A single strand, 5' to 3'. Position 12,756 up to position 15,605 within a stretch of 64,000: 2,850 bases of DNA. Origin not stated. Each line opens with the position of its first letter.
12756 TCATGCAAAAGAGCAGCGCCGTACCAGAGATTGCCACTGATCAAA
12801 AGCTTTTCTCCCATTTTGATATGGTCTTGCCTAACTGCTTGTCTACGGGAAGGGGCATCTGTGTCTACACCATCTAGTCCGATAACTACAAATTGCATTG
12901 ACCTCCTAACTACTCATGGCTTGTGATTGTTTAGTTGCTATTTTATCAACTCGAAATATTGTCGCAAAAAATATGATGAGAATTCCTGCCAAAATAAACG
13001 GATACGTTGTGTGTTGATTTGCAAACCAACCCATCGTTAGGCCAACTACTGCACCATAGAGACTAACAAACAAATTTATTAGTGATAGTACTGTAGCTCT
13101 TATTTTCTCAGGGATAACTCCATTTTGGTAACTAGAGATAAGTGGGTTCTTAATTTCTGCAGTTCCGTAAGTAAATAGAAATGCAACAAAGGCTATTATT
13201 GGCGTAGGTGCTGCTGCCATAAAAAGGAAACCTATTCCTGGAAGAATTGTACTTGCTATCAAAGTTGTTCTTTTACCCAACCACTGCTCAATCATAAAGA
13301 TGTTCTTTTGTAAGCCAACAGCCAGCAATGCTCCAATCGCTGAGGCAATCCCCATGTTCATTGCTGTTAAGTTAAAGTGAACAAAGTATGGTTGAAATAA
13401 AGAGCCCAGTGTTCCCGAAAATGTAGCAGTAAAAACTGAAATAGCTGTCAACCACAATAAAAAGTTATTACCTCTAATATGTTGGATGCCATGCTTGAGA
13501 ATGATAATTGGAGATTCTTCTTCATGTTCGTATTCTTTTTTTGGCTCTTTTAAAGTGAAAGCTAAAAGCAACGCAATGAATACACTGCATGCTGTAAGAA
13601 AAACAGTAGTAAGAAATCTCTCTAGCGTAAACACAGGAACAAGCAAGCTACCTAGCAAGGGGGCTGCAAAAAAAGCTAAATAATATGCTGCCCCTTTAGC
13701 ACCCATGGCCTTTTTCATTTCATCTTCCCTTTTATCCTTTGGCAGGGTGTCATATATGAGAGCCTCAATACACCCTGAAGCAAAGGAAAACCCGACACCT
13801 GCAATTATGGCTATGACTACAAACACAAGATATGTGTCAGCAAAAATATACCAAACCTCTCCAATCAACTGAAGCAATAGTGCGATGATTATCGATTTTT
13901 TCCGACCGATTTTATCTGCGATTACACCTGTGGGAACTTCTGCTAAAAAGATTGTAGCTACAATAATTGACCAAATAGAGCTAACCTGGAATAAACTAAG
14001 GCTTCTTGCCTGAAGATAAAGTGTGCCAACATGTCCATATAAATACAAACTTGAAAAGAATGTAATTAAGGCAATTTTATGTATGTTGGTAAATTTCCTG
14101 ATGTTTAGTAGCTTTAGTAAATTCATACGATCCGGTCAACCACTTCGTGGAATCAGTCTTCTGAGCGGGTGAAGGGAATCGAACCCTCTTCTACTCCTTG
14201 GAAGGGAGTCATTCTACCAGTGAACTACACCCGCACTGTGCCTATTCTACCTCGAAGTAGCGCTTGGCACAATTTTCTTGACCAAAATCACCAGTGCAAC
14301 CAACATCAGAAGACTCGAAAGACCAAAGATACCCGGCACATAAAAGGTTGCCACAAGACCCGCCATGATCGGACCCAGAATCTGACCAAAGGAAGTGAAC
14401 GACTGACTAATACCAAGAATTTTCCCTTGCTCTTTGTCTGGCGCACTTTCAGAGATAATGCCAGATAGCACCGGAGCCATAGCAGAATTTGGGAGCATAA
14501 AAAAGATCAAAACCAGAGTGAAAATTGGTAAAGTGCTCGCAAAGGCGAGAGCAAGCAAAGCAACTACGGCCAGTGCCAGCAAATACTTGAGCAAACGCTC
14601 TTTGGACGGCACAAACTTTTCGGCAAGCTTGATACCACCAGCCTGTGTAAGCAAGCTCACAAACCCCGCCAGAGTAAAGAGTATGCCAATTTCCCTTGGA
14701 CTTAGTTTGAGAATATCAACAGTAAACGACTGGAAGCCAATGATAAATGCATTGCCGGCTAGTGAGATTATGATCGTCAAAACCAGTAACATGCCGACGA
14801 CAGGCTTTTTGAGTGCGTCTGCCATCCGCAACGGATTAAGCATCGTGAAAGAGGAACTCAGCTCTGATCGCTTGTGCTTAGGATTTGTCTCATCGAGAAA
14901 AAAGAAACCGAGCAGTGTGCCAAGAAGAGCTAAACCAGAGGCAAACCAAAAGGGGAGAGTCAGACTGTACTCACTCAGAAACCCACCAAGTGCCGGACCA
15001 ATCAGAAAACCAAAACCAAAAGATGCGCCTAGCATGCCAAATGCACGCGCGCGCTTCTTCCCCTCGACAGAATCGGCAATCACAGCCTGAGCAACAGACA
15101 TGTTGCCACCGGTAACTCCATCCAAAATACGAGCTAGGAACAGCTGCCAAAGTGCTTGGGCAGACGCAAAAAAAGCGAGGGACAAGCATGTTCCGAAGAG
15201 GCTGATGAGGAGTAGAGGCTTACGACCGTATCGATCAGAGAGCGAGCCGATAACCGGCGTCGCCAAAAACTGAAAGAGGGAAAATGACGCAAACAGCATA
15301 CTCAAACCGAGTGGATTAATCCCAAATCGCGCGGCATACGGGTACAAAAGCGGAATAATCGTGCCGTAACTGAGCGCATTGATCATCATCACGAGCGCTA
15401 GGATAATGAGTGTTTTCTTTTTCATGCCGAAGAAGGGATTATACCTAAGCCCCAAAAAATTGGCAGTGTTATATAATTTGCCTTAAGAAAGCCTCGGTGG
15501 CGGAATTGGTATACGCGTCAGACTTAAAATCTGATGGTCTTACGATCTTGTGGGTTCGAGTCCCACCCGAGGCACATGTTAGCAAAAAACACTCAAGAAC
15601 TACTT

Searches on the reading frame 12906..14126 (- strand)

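Call 42: search_protein_families(library=ncbifam, proteins=[window:12906-14126:-], max_evalue=1e-10)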
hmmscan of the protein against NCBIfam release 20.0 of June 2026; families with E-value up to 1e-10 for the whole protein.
window:12906-14126:- (406 aa): 5 families
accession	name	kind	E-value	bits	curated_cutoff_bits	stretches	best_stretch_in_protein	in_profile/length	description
TIGR00900.1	2A0121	subfamily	1.6e-16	60.6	319.6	1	48-369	36-360/364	H+ Antiporter protein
TIGR00880.1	2_A_01_02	superfamily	1.4e-14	54.4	131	1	61-193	13-139/141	multidrug resistance protein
NF012174.0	tet_MFS_A_B_C_D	equivalog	3.7e-13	49.1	475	1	66-328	60-315/382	Tet(A)/Tet(B)/Tet(C) family tetracycline efflux MFS transporter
NF008654.0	PRK11652.1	equivalog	7.9e-12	44.7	479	1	63-249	61-241/397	multidrug efflux MFS transporter EmrD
NF000049.1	tet_MFS_40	exception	8e-11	41.7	800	0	38-395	35-400/406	tetracycline efflux MFS transporter Tet(40)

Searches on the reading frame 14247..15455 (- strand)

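Call 42: search_protein_families(library=ncbifam, proteins=[window:14247-15455:-], max_evalue=1e-10)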
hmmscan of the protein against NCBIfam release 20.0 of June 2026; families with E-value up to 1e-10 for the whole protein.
window:14247-15455:- (402 aa): 33 families (the best 25 are shown)
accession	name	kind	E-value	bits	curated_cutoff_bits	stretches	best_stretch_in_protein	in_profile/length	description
NF012174.0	tet_MFS_A_B_C_D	equivalog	2e-58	198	475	1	14-368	2-355/382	Tet(A)/Tet(B)/Tet(C) family tetracycline efflux MFS transporter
NF012191.0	tet_MFS_C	exception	9.1e-43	146.7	850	1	24-373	15-363/396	tetracycline efflux MFS transporter Tet(C)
NF012207.0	tet_MFS_H_J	exception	1.9e-42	145.7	700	1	13-383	2-372/392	Tet(H)/Tet(J) family tetracycline efflux MFS transporter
NF012193.0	tet_MFS_A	exception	2.6e-42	145.2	840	1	15-366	5-355/394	tetracycline efflux MFS transporter Tet(A)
NF045488.1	tet_MFS_62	exception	2.7e-40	138.7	775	1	14-364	2-351/385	tetracycline efflux MFS transporter Tet(62)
NF012194.0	tet_MFS_J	exception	1e-39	136.6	870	1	13-379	2-368/398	tetracycline efflux MFS transporter Tet(J)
NF045486.1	tet_MFS_30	exception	6.8e-39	134.2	730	1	11-368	1-356/392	tetracycline efflux MFS transporter Tet(30)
NF045684.1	tet_MFS_65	exception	9.5e-39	133.6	800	1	26-366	8-346/383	tetracycline efflux MFS transporter Tet(65)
NF012195.0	tet_MFS_H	exception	8.1e-38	130.5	840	1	13-385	2-374/392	tetracycline efflux MFS transporter Tet(H)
NF012187.0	tet_MFS_E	exception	8.6e-37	127.2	820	1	15-368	4-357/405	tetracycline efflux MFS transporter Tet(E)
NF012177.1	tet_MFS_42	exception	1.3e-36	126.8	850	1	51-394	38-385/411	tetracycline efflux MFS transporter Tet(42)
NF012192.0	tet_MFS_G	exception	4.2e-35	121.5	800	1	16-391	5-383/391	tetracycline efflux MFS transporter Tet(G)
NF012190.1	tet_MFS_B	exception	1.2e-34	120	850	1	16-383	6-371/400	tetracycline efflux MFS transporter Tet(B)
NF012188.1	tet_MFS_Y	exception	9.1e-32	110.6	820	1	14-383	3-374/391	tetracycline efflux MFS transporter Tet(Y)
NF012186.0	tet_MFS_D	exception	4.3e-31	108.3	775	1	13-368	3-354/394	tetracycline efflux MFS transporter Tet(D)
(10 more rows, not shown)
